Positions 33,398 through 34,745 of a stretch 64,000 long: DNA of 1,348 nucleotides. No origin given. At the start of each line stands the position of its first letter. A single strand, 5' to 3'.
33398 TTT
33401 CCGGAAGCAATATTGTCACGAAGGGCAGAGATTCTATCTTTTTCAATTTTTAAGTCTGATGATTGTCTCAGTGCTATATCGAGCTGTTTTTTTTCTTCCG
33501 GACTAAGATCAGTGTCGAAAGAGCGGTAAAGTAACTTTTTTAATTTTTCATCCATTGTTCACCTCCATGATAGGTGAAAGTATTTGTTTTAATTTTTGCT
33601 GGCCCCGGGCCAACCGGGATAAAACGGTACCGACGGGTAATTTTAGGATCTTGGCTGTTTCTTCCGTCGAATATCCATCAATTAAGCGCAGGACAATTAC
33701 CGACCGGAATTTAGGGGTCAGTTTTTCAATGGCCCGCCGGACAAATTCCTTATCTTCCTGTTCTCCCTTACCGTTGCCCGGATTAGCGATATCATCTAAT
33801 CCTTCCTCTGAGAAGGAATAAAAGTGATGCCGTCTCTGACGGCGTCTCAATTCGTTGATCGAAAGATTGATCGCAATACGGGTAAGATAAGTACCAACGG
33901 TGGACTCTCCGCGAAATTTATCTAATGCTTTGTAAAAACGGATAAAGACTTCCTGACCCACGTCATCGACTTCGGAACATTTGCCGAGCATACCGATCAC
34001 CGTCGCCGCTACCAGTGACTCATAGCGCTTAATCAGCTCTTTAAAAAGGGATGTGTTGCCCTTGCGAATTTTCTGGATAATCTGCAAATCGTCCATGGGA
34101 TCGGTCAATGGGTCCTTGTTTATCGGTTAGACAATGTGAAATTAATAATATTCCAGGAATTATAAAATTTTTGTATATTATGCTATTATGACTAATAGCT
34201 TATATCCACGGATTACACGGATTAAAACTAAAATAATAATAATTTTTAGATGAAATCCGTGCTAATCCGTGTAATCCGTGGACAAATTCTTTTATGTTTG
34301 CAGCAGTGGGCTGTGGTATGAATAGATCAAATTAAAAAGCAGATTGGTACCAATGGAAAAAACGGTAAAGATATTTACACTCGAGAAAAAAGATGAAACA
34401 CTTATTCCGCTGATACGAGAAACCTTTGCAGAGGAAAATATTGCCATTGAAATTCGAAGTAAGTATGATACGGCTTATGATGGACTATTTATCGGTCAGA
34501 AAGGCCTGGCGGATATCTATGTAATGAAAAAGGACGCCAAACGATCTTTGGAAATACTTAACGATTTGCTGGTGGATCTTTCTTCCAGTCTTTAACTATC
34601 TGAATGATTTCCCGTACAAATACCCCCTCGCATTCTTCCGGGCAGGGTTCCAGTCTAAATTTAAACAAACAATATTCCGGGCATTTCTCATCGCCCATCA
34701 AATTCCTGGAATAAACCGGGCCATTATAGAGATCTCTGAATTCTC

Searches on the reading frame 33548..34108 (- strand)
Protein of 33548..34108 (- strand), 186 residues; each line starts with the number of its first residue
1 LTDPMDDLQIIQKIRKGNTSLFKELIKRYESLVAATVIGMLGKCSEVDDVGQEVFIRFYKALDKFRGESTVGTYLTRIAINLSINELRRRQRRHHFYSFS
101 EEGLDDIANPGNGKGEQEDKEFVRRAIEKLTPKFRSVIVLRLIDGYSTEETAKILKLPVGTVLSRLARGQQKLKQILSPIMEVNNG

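Call 44: search_protein_families(library=pfam, proteins=[window:33548-34108:-], max_evalue=0.001)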
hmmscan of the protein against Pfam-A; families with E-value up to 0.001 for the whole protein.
window:33548-34108:- (186 aa): 4 families
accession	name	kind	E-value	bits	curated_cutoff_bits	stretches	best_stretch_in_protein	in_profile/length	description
PF04542.20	Sigma70_r2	-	1.4e-15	57.2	24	1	25-93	1-71/71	Sigma-70 region 2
PF08281.18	Sigma70_r4_2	-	1.2e-11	44.5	25.7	1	123-173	4-54/54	Sigma-70, region 4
PF04545.22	Sigma70_r4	-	9.2e-10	38.3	24.1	1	126-175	1-50/50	Sigma-70, region 4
PF07638.17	Sigma70_ECF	-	0.00021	21.7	21.1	1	10-174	7-180/185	ECF sigma factor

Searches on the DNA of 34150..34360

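Call 54: search_rna_families(source=window, start=34150, end=34360, threshold=evalue, max_evalue=1)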
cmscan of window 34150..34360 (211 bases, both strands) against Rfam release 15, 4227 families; matches with E-value up to 1: 27.
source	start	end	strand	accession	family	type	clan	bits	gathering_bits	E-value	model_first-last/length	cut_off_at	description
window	34200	34286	-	RF03601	MIR7993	Gene; miRNA;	-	33.6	100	8.8e-05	24-113/138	no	MIR7993 microRNA precursor family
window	34205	34282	+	RF03601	MIR7993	Gene; miRNA;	-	31.2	100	0.00034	30-108/138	no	MIR7993 microRNA precursor family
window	34201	34284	-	RF04273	MIR827_2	Gene; miRNA;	CL00143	30.7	67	0.00096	1-89/89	no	MIR827_2 microRNA precursor family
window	34195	34290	-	RF03818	MIR7994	Gene; miRNA;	-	29.7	100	0.00042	1-90/90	no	MIR7994 microRNA precursor family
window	34195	34290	-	RF04230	mir-9261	Gene; miRNA;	-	28.8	86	0.00038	1-92/92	no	mir-9261 microRNA precursor family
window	34188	34302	+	RF02625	WsnRNA46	Gene; sRNA;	-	28.1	65.3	0.00057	1-151/151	no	Wolbachia sRNA 46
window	34200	34285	-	RF04138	mir-9243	Gene; miRNA;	-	27.7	83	0.001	1-86/86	no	mir-9243 microRNA precursor family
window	34197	34292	+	RF03818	MIR7994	Gene; miRNA;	-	27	100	0.0021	1-90/90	no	MIR7994 microRNA precursor family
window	34203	34284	-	RF04258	mir-994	Gene; miRNA;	-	26.9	93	0.0013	1-81/81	no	mir-994 microRNA precursor family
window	34196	34289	-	RF04112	MIR5512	Gene; miRNA;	-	26.9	139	0.003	1-132/132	no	MIR5512 microRNA precursor family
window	34186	34293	+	RF03860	MIR1520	Gene; miRNA;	CL00145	26.7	53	0.053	1-122/122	no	MIR1520 microRNA precursor family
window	34204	34285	+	RF04230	mir-9261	Gene; miRNA;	-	24.6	86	0.0052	1-92/92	no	mir-9261 microRNA precursor family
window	34193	34294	-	RF04111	MIR6274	Gene; miRNA;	-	24.4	80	0.0097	1-107/107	no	MIR6274 microRNA precursor family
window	34198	34285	+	RF02711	TeloSII_ncR49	Gene; sRNA;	-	24.1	55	0.17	1-89/89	no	TeloSII non coding RNA 49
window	34202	34285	-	RF03208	mir-1781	Gene; miRNA;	-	23.2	68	0.02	1-86/86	no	mir-1781 microRNA precursor family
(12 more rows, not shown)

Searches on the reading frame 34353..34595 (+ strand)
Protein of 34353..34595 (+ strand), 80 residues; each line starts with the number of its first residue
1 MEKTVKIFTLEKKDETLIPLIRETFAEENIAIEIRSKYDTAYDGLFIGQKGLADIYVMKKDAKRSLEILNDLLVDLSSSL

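Call 44: search_protein_families(library=pfam, proteins=[window:34353-34595:+], max_evalue=0.001)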
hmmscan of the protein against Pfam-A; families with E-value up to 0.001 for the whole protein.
window:34353-34595:+ (80 aa): 0 families

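Call 57: search_protein_families(library=pfam, proteins=[window:34353-34595:+], max_evalue=10)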
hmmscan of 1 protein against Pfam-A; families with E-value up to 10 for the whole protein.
window:34353-34595:+ (80 aa): 1 family
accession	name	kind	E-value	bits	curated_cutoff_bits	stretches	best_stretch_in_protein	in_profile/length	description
PF09413.15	DUF2007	-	0.027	15.1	25.7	1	11-71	6-64/66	Putative prokaryotic signal transducing protein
